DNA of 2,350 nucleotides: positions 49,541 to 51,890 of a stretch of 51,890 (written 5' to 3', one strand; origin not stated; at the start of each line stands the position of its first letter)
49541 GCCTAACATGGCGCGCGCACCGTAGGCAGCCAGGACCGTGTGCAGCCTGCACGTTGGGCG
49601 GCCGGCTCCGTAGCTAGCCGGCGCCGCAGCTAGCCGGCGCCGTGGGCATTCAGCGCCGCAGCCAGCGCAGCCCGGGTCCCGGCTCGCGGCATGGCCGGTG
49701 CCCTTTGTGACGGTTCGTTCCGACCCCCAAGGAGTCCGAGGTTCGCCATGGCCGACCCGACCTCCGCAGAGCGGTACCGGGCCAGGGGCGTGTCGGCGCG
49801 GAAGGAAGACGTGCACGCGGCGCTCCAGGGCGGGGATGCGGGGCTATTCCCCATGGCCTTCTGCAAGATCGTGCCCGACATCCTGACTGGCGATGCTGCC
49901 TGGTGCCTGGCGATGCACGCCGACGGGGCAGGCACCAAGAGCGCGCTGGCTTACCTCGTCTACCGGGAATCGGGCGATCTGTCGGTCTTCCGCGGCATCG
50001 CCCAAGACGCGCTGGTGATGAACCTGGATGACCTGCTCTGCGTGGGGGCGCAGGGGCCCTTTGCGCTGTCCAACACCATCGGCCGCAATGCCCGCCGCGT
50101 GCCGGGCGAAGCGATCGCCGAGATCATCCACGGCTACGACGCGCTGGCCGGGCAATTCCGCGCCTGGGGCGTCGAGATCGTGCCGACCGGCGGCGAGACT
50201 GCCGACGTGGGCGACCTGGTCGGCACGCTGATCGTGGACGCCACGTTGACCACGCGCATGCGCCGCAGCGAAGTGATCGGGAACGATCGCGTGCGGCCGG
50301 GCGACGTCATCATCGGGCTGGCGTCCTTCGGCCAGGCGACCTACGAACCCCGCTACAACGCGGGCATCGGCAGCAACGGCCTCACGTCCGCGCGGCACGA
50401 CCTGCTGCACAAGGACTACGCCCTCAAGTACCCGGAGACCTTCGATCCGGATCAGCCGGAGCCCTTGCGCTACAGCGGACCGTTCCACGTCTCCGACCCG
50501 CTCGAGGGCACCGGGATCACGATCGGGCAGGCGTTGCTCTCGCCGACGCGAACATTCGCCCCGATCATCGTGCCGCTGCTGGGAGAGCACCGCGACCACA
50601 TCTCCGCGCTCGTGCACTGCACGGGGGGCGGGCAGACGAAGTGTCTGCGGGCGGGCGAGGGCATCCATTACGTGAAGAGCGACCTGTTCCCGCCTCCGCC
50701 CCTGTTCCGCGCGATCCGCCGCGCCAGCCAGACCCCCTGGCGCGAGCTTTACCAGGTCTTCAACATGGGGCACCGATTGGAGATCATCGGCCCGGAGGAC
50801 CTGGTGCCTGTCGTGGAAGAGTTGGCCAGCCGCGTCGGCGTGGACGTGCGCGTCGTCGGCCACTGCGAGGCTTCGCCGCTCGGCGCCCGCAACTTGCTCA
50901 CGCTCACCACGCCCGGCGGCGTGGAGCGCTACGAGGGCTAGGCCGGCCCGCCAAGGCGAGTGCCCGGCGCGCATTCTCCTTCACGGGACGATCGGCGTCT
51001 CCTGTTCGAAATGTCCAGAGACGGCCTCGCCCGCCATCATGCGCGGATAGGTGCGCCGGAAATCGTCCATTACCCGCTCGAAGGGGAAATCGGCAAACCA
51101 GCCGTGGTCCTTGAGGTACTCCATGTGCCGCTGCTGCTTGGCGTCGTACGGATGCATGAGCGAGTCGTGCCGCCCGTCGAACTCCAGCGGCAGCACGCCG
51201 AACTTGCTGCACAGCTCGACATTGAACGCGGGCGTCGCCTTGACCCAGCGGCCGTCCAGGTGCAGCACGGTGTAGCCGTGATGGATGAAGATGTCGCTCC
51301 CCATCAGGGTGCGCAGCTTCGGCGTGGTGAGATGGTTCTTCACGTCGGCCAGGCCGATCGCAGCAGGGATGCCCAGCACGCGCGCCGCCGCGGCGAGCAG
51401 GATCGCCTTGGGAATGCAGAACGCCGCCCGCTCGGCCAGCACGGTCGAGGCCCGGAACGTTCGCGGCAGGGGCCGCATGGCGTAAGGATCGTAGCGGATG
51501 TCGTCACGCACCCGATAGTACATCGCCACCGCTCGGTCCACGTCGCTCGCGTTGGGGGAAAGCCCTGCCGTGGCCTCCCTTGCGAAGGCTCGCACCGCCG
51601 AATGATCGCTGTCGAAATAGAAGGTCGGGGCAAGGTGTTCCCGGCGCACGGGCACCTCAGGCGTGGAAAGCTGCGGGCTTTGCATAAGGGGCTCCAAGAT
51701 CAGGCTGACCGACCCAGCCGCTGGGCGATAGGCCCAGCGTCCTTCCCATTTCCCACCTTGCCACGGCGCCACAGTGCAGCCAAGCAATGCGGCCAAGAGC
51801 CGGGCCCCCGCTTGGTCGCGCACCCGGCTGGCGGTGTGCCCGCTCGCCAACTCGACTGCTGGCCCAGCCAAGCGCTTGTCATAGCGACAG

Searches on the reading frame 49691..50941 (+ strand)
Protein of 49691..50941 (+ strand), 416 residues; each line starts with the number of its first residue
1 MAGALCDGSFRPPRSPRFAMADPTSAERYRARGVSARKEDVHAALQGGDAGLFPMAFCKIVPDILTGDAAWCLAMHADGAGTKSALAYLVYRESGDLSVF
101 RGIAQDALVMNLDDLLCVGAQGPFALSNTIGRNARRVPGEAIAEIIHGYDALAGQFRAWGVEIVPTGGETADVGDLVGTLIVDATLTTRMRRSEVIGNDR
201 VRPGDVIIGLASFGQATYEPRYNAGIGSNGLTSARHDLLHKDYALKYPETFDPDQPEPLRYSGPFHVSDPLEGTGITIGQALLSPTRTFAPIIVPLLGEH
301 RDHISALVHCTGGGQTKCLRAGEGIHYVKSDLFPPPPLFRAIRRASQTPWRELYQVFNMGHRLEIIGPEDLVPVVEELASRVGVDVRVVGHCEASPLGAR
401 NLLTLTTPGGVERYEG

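Call 41: search_protein_families(library=pfam, proteins=[window:49691-50941:+], max_evalue=0.0001)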
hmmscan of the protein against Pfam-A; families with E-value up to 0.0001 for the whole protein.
window:49691-50941:+ (416 aa): 2 families
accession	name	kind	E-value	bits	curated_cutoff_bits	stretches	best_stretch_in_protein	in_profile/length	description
PF00586.29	AIRS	-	2.8e-11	44.3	24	1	68-187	10-109/112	AIR synthase related protein, N-terminal domain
PF02769.27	AIRS_C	-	3e-07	31.1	23.1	1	202-396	1-149/156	AIR synthase related protein, C-terminal domain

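Call 42: search_protein_families(library=ncbifam, proteins=[window:49691-50941:+], max_evalue=0.001)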
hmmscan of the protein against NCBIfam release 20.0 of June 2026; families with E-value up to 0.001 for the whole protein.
window:49691-50941:+ (416 aa): 1 family
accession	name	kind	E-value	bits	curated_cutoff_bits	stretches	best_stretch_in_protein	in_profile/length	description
TIGR00878.1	purM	equivalog_domain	7.9e-28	97.6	236.35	2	69-242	50-199/332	phosphoribosylformylglycinamidine cyclo-ligase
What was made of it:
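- Tried and rejected: The one AIRS-domain ORF (49691-50941) is PurM-like, not SelD (call 42).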

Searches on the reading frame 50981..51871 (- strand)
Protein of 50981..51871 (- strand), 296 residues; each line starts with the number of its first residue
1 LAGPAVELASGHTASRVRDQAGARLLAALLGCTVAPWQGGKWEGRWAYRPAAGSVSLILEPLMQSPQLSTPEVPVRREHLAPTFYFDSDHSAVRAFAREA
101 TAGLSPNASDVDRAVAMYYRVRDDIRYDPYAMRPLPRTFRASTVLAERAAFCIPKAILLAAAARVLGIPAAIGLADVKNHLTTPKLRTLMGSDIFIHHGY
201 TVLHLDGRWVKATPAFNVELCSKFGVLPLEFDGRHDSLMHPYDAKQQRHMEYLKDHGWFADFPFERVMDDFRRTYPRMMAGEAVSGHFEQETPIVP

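Call 41: search_protein_families(library=pfam, proteins=[window:50981-51871:-], max_evalue=0.0001)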
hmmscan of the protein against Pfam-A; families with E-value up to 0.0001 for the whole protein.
window:50981-51871:- (296 aa): 1 family
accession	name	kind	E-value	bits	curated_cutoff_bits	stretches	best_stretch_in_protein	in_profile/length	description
PF01841.26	Transglut_core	-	3.6e-11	43.7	23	1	95-213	2-107/108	Transglutaminase-like superfamily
